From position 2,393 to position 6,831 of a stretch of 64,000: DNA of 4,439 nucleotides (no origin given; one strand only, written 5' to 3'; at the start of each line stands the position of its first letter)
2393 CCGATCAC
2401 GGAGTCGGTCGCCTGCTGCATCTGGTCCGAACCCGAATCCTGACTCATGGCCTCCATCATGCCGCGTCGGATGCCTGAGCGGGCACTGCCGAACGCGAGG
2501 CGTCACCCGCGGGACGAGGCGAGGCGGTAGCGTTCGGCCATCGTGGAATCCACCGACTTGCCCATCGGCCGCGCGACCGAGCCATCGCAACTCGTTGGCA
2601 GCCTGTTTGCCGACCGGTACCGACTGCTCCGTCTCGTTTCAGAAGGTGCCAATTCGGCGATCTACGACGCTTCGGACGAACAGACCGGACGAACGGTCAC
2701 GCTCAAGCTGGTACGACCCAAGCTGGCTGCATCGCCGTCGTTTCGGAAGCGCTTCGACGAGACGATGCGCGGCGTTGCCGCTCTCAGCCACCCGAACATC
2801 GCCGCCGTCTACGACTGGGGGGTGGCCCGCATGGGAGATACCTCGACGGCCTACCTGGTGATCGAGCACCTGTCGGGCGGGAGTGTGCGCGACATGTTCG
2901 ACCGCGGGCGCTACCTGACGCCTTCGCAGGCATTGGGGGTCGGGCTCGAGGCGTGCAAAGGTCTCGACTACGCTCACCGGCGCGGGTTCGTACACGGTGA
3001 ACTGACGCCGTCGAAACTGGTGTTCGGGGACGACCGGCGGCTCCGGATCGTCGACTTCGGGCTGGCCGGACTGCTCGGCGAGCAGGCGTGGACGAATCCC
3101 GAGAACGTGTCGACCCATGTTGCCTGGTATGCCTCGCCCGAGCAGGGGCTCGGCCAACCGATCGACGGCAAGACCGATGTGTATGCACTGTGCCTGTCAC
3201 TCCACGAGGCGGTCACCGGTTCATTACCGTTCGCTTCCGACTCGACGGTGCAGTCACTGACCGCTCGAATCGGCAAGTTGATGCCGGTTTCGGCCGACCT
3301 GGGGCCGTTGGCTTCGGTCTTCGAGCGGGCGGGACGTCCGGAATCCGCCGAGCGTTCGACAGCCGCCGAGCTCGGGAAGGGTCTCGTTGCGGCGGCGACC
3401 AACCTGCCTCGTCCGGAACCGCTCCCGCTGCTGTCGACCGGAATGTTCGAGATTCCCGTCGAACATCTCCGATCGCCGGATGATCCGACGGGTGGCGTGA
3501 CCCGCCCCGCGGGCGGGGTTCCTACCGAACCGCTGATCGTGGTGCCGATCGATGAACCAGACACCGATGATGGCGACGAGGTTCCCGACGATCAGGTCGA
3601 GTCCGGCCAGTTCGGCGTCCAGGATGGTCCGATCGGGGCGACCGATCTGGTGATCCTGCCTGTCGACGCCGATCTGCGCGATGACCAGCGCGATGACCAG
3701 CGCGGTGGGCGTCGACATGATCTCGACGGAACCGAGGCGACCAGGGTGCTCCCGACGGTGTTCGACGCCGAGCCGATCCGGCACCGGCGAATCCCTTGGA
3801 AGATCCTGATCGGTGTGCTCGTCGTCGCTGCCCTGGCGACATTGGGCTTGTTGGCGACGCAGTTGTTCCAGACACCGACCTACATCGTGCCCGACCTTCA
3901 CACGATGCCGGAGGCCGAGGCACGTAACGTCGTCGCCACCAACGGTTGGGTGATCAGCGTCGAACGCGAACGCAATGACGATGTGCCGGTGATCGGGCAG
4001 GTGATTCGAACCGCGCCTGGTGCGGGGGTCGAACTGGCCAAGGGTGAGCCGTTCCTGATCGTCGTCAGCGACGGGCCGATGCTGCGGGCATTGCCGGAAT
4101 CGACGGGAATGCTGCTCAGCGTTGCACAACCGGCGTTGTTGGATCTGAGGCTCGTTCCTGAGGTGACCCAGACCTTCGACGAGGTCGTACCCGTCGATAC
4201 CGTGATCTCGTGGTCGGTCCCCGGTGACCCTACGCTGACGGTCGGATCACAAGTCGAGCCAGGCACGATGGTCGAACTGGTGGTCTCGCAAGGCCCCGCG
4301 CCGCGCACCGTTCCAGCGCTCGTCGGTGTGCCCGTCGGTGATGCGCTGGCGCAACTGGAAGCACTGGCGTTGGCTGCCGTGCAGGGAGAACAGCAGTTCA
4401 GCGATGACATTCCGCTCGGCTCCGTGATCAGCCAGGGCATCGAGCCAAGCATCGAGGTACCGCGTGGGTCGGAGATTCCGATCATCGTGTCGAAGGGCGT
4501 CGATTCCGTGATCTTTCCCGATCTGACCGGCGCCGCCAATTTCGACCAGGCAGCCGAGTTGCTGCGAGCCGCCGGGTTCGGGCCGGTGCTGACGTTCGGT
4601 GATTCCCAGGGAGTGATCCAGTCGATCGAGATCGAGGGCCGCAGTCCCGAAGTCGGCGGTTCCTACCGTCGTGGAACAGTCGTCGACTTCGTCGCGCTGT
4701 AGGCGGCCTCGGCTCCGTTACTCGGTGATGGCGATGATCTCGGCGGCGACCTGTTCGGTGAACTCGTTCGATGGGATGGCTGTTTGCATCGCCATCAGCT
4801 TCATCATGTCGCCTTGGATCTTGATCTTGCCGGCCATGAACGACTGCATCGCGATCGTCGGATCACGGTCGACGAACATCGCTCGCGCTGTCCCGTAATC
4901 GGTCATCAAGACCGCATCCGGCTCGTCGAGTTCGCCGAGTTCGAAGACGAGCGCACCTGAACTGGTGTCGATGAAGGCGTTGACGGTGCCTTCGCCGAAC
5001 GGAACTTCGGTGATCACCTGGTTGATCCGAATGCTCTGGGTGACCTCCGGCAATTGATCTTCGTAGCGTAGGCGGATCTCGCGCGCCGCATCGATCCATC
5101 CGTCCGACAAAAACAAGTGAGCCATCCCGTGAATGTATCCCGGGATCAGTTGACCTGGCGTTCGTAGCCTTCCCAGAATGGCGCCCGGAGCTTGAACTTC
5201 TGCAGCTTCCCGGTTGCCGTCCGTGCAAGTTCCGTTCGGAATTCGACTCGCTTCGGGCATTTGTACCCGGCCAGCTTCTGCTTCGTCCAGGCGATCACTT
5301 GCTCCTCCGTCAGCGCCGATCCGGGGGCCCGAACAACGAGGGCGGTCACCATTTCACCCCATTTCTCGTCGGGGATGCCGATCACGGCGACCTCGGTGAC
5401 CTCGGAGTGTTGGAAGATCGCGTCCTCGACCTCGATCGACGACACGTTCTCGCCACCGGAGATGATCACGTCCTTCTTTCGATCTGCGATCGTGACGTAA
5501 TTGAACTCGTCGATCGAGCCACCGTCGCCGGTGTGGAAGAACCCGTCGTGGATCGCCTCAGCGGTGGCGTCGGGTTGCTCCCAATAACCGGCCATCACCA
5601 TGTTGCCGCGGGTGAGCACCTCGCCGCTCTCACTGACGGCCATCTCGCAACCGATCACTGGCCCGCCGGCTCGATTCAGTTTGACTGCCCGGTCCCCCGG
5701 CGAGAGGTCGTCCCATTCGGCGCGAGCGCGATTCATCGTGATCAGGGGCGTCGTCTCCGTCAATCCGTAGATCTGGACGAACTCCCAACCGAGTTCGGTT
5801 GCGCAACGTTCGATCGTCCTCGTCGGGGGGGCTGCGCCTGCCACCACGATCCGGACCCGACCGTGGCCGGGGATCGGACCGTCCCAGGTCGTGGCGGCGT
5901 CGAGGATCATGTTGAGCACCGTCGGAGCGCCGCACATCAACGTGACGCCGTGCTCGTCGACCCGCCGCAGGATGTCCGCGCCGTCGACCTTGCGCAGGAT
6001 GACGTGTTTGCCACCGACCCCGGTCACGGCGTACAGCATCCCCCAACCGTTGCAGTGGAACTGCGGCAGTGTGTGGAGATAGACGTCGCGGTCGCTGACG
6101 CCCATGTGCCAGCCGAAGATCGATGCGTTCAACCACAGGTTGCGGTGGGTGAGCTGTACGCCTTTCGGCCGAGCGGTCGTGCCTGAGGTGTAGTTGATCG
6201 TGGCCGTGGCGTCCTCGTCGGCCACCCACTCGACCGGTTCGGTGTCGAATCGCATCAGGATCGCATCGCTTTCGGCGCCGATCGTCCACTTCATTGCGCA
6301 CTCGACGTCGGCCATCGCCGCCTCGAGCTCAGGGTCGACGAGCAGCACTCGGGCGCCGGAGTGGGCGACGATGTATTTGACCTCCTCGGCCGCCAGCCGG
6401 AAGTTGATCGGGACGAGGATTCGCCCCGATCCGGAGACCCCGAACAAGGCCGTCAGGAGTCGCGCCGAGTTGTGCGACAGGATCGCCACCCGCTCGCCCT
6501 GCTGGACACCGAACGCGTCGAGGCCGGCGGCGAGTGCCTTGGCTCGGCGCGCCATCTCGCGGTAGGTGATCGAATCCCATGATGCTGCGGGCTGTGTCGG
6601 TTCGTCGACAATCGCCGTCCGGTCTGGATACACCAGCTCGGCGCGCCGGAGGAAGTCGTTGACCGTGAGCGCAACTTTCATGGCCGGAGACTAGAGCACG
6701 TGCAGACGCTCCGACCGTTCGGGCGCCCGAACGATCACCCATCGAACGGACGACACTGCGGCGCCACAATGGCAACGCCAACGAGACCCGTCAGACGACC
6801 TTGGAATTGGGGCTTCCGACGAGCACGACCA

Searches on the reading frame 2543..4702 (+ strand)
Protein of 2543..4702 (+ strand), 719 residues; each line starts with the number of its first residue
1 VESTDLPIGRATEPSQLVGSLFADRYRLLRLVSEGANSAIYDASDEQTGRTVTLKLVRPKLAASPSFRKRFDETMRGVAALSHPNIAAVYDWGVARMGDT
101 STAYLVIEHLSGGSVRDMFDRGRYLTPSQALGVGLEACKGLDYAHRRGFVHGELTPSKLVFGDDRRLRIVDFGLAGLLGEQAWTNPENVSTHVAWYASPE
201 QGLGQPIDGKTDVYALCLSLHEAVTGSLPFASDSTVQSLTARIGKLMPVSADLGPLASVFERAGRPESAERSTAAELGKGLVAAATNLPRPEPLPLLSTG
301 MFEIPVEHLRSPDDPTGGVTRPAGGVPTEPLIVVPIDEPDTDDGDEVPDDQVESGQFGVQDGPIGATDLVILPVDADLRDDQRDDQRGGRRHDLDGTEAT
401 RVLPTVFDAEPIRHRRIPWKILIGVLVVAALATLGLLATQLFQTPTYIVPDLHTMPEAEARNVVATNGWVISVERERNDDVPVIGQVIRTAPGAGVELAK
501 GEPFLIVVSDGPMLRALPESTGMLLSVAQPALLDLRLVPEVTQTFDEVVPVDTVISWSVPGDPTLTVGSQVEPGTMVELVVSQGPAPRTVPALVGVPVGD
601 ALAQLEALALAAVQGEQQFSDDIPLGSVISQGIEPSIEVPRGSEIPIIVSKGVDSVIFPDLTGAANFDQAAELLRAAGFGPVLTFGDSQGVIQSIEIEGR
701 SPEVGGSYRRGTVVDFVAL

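Call 22: search_protein_families(library=pfam, proteins=[window:2543-4702:+], max_evalue=0.0001)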
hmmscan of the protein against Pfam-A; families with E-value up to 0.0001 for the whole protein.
window:2543-4702:+ (719 aa): 3 families
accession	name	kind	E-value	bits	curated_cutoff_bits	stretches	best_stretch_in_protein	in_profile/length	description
PF00069.31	Pkinase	-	2.1e-25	90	31.7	1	27-245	2-212/263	Protein kinase domain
PF03793.24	PASTA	-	3e-25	88.4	23.2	2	589-651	2-64/64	PASTA domain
PF07714.23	PK_Tyr_Ser-Thr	-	3.3e-19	69.6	23.1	1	33-235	8-210/258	Protein tyrosine and serine/threonine kinase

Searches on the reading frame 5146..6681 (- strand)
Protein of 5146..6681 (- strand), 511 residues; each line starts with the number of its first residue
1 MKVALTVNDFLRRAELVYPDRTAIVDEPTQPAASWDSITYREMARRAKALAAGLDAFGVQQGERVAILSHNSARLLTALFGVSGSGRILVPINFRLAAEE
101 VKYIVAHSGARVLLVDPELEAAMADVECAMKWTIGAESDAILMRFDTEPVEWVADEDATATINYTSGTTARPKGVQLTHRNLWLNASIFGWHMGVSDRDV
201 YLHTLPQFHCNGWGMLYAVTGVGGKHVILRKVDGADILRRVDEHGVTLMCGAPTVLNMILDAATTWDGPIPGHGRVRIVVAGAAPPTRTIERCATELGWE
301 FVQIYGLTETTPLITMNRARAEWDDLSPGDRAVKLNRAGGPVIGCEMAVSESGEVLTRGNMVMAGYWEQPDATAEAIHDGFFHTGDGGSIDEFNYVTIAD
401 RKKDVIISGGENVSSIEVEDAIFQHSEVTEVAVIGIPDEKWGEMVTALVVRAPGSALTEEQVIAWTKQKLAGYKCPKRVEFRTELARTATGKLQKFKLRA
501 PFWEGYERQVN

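Call 22: search_protein_families(library=pfam, proteins=[window:5146-6681:-], max_evalue=0.0001)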
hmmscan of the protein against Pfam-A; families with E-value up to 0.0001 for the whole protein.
window:5146-6681:- (511 aa): 2 families
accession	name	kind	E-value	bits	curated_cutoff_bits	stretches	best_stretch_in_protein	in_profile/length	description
PF00501.34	AMP-binding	-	2.5e-78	264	29.9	1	16-367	6-384/384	AMP-binding enzyme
PF13193.12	AMP-binding_C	-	4.1e-21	76.1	24.5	1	417-492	1-76/76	AMP-binding enzyme C-terminal domain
